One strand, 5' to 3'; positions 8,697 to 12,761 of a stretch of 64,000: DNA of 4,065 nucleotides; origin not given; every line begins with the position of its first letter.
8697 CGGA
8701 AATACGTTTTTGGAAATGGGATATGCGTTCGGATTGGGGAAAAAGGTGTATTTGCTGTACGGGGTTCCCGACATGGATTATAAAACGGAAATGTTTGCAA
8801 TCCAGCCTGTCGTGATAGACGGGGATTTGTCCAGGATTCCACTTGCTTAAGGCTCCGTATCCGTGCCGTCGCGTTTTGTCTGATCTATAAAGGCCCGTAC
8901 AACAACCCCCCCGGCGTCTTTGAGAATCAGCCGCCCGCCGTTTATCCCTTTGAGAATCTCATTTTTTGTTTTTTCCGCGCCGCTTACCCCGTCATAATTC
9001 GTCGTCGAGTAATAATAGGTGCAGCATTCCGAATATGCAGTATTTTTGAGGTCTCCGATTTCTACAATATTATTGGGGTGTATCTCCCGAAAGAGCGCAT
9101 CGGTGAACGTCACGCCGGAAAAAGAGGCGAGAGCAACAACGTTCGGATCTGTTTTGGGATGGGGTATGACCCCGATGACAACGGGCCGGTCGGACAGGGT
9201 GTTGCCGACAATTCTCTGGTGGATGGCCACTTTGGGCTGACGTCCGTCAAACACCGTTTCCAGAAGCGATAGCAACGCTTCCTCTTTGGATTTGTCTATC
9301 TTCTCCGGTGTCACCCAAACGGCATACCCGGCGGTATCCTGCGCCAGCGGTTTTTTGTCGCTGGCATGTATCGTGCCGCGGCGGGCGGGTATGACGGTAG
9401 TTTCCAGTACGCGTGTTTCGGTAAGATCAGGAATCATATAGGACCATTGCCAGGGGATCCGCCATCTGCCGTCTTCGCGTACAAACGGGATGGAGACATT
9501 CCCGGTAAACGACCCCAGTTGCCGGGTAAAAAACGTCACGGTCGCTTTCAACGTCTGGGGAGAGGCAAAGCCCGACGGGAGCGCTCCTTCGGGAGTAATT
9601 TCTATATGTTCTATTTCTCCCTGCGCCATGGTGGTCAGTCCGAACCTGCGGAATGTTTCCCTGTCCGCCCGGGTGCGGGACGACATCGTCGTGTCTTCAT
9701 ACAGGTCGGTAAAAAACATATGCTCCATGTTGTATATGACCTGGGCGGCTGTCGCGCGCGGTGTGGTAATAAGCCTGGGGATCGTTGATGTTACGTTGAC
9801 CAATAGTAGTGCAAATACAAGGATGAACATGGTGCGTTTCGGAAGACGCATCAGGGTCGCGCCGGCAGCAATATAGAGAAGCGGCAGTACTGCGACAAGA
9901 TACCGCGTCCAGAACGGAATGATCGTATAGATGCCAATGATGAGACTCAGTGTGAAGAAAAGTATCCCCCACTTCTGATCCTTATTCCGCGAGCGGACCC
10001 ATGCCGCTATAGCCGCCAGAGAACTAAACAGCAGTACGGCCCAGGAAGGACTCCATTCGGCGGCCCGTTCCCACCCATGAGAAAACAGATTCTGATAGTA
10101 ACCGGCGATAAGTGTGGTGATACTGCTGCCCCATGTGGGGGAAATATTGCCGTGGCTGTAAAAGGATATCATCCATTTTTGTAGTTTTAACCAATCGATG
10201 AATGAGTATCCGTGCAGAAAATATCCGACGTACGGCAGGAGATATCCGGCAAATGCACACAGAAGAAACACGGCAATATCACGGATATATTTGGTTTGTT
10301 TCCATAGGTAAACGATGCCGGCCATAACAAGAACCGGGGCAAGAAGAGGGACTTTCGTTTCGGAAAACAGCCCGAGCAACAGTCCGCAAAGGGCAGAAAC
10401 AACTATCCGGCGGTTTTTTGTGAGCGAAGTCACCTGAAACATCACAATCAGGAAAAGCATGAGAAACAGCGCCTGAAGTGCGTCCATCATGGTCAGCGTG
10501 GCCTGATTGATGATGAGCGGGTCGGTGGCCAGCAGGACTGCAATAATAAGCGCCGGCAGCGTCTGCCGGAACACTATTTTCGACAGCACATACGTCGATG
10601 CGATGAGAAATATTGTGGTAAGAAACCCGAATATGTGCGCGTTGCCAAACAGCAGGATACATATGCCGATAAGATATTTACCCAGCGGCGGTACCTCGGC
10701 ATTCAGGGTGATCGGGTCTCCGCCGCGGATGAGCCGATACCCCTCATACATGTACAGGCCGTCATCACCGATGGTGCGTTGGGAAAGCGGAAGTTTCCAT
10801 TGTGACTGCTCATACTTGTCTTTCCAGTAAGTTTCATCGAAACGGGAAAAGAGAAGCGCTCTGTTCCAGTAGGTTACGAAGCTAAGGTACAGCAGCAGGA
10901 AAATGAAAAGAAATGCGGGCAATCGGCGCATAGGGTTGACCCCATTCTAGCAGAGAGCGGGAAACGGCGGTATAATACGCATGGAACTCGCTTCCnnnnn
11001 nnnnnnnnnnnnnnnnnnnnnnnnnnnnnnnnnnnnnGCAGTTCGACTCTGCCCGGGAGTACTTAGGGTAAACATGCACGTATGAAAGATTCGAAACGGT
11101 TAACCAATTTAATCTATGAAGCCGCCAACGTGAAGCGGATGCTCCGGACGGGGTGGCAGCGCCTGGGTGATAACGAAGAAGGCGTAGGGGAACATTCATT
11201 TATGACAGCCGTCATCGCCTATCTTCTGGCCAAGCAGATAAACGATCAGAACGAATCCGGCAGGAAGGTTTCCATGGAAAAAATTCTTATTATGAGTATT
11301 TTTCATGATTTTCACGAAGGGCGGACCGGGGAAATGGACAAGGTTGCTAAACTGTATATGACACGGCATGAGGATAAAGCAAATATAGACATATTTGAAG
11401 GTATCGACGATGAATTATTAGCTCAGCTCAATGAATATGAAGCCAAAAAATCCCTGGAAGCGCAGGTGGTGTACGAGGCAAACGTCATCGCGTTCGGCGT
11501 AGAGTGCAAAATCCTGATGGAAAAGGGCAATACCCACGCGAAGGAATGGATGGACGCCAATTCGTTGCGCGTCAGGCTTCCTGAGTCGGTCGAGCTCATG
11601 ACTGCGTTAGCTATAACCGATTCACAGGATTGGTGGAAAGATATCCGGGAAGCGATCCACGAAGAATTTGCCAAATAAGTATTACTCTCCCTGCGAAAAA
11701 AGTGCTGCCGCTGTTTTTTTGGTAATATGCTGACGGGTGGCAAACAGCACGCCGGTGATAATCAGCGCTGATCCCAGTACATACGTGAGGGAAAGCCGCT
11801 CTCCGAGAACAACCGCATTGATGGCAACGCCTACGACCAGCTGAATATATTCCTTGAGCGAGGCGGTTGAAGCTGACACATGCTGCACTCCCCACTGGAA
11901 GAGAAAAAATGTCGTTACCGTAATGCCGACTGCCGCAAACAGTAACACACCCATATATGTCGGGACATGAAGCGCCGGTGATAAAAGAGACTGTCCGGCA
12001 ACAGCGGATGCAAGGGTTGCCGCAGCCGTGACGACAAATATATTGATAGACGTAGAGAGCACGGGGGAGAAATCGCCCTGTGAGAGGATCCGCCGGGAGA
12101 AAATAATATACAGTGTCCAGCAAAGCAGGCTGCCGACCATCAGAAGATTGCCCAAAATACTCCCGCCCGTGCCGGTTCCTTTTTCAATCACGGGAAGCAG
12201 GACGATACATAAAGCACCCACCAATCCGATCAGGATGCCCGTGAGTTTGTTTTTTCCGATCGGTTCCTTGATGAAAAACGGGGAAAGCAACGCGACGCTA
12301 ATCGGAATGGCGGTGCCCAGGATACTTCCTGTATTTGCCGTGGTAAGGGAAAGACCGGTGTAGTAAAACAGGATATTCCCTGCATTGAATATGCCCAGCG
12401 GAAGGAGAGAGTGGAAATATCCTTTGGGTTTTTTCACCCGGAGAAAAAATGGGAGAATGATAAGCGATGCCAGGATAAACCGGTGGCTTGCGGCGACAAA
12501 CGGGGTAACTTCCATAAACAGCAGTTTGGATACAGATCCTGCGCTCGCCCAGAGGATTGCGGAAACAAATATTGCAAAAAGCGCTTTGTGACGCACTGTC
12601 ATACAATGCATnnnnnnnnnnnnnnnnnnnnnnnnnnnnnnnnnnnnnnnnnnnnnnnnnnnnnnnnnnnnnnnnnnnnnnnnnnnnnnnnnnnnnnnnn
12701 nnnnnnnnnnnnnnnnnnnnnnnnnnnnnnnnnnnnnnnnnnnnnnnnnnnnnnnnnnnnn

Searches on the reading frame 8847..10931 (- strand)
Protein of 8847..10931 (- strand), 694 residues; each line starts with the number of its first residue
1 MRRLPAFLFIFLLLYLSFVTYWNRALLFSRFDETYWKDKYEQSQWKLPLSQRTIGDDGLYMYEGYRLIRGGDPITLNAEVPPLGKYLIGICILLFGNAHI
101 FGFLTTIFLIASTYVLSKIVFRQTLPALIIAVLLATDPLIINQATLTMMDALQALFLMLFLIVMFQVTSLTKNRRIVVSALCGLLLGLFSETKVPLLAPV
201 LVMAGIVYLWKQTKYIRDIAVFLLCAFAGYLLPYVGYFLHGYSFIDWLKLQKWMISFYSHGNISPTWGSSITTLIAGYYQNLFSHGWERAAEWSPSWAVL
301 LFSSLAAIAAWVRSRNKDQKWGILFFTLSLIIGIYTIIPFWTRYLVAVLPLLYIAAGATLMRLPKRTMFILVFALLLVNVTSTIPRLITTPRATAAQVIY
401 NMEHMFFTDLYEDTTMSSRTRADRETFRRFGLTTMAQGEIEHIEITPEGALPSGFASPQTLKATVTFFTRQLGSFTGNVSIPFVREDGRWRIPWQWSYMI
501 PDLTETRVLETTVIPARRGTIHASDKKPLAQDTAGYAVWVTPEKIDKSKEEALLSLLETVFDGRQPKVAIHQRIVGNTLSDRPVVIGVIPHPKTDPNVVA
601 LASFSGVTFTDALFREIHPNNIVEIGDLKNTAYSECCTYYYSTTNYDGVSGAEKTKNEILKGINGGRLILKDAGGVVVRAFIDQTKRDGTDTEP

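Call 4: search_protein_families(library=pfam, proteins=[window:8847-10931:-], max_evalue=0.1)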
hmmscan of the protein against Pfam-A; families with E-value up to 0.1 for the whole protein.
window:8847-10931:- (694 aa): 2 families
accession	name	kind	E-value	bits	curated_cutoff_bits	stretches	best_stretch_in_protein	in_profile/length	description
PF03717.20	PBP_dimer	-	3e-09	38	24.4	1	514-679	2-177/180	Penicillin-binding Protein dimerisation domain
PF13231.12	PMT_2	-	0.0004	21.1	26.1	1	80-230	2-152/160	Dolichyl-phosphate-mannose-protein mannosyltransferase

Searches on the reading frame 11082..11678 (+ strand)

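Call 4: search_protein_families(library=pfam, proteins=[window:11082-11678:+], max_evalue=0.1)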
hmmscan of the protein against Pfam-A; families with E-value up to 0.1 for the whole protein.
window:11082-11678:+ (198 aa): 4 families
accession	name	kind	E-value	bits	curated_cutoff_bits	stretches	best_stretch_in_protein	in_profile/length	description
PF13023.12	HD_3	-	2.8e-18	66.8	22.5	1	15-136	2-125/165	HD domain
PF12917.13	YfbR-like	-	3.1e-10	40.5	25.9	1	18-154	10-153/182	5'-deoxynucleotidase YfbR-like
PF01966.28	HD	-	1.5e-06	28.9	22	1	35-135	1-112/116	HD domain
PF08668.18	HDOD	-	0.022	14.7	22.9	1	5-58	67-118/196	HDOD domain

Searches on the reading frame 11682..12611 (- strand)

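Call 4: search_protein_families(library=pfam, proteins=[window:11682-12611:-], max_evalue=0.1)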
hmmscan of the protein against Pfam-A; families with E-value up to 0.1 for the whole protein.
window:11682-12611:- (309 aa): 2 families
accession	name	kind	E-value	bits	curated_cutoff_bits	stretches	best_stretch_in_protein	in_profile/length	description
PF00892.27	EamA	-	2.4e-34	119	28.2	2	9-137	2-134/135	EamA-like transporter family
PF04342.18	DMT_6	-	0.0023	18.6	25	1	249-291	61-103/104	Putative member of DMT superfamily (DUF486)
